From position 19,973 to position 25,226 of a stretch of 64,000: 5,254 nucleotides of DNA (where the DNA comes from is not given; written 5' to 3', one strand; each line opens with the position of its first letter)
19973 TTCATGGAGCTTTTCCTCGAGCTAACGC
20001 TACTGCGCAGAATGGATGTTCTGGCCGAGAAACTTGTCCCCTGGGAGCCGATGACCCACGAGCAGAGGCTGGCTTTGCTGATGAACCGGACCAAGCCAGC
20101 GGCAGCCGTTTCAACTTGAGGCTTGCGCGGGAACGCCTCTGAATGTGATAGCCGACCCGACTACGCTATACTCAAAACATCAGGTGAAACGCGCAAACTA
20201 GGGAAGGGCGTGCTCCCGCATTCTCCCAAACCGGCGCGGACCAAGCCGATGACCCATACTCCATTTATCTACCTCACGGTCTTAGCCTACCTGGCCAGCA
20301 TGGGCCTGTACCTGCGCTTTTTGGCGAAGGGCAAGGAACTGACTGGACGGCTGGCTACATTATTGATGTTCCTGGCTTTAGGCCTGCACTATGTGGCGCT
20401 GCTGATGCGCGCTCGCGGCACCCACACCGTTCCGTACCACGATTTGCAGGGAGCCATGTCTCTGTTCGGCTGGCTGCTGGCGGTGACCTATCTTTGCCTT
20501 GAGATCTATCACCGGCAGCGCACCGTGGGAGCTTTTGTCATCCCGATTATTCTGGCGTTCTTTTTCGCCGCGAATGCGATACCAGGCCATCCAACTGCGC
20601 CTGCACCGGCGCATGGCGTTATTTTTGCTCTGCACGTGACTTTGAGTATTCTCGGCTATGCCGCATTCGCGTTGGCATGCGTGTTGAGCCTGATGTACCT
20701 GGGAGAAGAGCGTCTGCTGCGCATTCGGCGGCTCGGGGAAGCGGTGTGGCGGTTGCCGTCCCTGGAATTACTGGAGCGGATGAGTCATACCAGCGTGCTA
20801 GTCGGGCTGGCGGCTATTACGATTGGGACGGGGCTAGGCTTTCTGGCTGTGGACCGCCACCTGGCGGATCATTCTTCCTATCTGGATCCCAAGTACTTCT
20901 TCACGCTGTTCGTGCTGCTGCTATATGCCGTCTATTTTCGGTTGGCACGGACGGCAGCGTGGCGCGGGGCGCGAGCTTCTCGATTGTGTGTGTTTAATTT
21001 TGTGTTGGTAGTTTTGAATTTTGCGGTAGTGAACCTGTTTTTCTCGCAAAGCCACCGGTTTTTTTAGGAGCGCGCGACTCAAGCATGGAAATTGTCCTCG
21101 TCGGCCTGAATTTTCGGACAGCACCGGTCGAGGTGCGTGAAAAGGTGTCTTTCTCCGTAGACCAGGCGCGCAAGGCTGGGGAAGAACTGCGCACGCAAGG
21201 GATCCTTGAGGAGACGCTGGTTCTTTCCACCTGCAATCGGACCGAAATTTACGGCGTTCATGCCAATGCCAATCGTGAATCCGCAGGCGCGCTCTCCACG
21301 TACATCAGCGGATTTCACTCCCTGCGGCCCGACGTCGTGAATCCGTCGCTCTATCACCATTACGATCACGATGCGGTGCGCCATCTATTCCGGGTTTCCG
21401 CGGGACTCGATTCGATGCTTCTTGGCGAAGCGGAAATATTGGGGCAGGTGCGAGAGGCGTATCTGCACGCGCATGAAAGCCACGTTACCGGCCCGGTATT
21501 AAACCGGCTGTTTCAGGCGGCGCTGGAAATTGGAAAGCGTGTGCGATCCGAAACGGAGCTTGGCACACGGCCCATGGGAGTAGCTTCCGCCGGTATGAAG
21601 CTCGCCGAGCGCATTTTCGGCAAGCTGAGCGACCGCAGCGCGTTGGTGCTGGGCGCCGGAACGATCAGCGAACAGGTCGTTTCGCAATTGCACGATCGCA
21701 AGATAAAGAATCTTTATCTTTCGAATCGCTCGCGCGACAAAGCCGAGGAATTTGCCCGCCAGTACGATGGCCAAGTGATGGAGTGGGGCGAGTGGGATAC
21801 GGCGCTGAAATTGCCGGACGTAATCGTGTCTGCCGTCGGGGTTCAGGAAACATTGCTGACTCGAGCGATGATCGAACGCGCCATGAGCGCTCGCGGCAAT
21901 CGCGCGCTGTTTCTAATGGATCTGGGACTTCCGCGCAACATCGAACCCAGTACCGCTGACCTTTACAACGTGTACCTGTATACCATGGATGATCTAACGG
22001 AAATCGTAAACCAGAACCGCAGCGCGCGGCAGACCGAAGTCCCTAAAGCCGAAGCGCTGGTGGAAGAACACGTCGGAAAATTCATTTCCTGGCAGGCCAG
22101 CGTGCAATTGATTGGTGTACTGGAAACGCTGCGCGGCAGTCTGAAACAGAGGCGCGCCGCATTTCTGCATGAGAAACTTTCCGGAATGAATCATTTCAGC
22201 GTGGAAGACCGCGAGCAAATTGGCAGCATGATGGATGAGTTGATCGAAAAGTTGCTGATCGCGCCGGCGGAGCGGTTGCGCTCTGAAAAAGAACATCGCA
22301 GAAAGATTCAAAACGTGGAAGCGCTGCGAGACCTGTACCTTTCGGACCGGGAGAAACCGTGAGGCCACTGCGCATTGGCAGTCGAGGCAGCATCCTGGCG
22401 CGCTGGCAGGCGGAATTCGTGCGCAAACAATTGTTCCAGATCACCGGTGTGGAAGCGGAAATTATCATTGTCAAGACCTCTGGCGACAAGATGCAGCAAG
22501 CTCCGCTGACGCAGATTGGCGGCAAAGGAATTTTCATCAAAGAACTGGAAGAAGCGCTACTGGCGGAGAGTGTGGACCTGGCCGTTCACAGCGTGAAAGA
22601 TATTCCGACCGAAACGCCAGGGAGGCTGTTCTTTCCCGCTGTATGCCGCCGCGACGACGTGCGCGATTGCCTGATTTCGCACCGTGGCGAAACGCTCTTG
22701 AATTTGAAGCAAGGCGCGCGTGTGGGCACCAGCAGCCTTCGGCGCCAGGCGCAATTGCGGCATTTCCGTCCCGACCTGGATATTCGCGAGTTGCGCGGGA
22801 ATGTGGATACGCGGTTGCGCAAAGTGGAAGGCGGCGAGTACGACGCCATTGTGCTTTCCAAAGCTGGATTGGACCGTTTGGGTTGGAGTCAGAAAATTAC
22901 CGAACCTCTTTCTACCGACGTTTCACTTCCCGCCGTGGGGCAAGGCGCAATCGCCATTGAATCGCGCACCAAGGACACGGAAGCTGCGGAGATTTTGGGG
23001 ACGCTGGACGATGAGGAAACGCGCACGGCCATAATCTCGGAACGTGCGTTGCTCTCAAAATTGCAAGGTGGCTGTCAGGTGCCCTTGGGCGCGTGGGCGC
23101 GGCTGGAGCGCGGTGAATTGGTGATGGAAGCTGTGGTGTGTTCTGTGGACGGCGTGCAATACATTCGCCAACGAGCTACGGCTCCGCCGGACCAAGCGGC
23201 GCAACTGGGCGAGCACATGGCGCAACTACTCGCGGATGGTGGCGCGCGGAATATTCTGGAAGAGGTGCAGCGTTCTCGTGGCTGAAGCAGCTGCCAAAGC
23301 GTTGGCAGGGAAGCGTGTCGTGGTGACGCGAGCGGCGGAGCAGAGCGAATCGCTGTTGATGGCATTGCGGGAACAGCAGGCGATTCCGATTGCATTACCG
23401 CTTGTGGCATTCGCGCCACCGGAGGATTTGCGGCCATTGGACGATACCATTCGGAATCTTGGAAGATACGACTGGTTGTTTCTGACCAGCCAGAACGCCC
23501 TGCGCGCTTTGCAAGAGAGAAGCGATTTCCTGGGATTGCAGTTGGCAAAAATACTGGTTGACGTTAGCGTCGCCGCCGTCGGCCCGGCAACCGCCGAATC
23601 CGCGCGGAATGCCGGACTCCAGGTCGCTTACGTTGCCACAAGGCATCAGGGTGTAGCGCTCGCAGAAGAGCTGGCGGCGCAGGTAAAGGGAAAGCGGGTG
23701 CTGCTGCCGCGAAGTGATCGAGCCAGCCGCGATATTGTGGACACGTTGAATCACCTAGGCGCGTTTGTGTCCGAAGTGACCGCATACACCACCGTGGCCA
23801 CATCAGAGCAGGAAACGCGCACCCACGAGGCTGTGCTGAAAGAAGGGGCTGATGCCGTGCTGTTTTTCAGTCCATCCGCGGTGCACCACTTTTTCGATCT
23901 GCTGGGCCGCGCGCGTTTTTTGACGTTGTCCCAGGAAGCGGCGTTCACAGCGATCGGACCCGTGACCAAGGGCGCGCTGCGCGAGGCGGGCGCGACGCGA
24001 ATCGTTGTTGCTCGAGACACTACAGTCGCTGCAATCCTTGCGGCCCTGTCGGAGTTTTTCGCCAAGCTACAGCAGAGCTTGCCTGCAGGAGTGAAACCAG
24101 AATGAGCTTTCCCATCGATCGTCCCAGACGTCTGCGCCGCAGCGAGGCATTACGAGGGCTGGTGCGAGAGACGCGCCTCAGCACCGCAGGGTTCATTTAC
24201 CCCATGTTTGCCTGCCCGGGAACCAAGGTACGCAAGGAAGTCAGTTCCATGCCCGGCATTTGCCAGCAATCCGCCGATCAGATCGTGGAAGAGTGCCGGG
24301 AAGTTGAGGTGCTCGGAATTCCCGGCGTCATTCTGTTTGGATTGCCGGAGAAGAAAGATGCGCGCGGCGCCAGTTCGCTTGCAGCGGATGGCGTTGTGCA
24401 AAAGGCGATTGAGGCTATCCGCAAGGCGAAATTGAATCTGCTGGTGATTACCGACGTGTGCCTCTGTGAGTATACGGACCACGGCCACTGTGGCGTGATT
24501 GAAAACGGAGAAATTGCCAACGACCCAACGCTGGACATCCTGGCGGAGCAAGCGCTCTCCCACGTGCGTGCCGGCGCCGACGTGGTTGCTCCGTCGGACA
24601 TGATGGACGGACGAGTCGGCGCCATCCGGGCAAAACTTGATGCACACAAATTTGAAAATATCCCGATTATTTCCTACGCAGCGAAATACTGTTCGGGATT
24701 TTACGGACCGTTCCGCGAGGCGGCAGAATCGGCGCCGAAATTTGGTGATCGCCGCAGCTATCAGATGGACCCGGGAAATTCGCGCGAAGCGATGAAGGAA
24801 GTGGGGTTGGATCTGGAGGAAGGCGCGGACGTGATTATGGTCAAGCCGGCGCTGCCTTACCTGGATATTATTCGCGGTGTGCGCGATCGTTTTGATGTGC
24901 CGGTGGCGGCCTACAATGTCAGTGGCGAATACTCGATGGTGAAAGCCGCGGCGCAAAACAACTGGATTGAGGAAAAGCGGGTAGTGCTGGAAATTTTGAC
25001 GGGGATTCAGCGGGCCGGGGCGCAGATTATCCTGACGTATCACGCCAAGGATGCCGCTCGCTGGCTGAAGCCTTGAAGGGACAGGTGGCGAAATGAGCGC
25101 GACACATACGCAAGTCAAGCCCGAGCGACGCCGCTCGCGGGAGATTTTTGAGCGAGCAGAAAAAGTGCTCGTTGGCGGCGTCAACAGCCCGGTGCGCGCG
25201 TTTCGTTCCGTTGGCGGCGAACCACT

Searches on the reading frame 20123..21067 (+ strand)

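Call 91: search_protein_families(library=pfam, proteins=[window:20123-21067:+], max_evalue=0.00001)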
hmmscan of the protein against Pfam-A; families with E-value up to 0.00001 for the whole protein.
window:20123-21067:+ (314 aa): 1 family
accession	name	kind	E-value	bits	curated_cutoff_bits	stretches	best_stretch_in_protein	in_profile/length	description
PF01578.25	Cytochrom_C_asm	-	1.8e-21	77.2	29.9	1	106-307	2-208/212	Cytochrome C assembly protein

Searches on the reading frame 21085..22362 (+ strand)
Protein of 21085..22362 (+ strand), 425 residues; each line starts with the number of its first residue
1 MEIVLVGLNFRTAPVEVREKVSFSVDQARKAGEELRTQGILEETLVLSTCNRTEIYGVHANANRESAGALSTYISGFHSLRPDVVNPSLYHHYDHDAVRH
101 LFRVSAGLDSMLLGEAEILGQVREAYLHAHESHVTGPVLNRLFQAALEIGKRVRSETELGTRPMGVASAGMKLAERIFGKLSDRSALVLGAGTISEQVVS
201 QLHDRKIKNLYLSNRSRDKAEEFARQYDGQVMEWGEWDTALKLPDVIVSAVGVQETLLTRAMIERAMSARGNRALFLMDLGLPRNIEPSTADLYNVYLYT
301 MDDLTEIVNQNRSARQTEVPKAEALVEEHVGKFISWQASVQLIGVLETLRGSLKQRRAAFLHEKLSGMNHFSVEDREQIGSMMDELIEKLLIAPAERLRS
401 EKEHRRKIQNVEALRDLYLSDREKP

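Call 91: search_protein_families(library=pfam, proteins=[window:21085-22362:+], max_evalue=0.00001)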
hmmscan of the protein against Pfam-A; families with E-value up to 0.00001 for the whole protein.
window:21085-22362:+ (425 aa): 3 families
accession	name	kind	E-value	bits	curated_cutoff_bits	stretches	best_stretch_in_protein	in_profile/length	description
PF05201.20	GlutR_N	-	2e-50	171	27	1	6-157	1-151/151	Glutamyl-tRNAGlu reductase, N-terminal domain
PF01488.26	Shikimate_DH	-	3e-33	115.3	24.3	1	172-307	1-138/138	Shikimate / quinate 5-dehydrogenase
PF00745.25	GlutR_dimer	-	8.3e-12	45.7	22.9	1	321-418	1-97/99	Glutamyl-tRNAGlu reductase, dimerisation domain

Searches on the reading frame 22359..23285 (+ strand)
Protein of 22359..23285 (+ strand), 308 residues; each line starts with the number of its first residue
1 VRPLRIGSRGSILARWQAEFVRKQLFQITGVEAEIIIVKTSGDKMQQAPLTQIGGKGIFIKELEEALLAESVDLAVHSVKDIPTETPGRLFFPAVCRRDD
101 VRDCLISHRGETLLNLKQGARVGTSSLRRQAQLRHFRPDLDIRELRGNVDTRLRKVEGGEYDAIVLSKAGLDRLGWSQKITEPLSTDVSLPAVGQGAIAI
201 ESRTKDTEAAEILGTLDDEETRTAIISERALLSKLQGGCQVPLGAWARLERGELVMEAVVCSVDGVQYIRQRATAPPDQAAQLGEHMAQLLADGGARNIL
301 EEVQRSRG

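Call 91: search_protein_families(library=pfam, proteins=[window:22359-23285:+], max_evalue=0.00001)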
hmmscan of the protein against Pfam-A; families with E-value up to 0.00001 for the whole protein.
window:22359-23285:+ (308 aa): 2 families
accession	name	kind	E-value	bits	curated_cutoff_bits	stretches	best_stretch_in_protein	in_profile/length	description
PF01379.25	Porphobil_deam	-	2e-81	272.9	22.1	1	4-210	1-206/207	Porphobilinogen deaminase, dipyromethane cofactor binding domain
PF03900.20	Porphobil_deamC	-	5.3e-16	59.2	26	1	224-291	3-72/74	Porphobilinogen deaminase, C-terminal domain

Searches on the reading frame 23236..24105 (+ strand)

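Call 91: search_protein_families(library=pfam, proteins=[window:23236-24105:+], max_evalue=0.00001)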
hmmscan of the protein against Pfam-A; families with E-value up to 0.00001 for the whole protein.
window:23236-24105:+ (289 aa): 1 family
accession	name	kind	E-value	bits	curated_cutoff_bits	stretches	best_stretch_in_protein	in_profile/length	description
PF02602.20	HEM4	-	1e-52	179.1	27.5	1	43-268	6-230/231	Uroporphyrinogen-III synthase HemD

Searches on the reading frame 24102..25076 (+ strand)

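Call 91: search_protein_families(library=pfam, proteins=[window:24102-25076:+], max_evalue=0.00001)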
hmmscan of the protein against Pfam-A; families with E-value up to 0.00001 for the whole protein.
window:24102-25076:+ (324 aa): 1 family
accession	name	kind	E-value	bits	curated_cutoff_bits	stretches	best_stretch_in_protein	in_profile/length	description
PF00490.27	ALAD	-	1.2e-146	488.4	24.6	1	6-321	2-317/317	Delta-aminolevulinic acid dehydratase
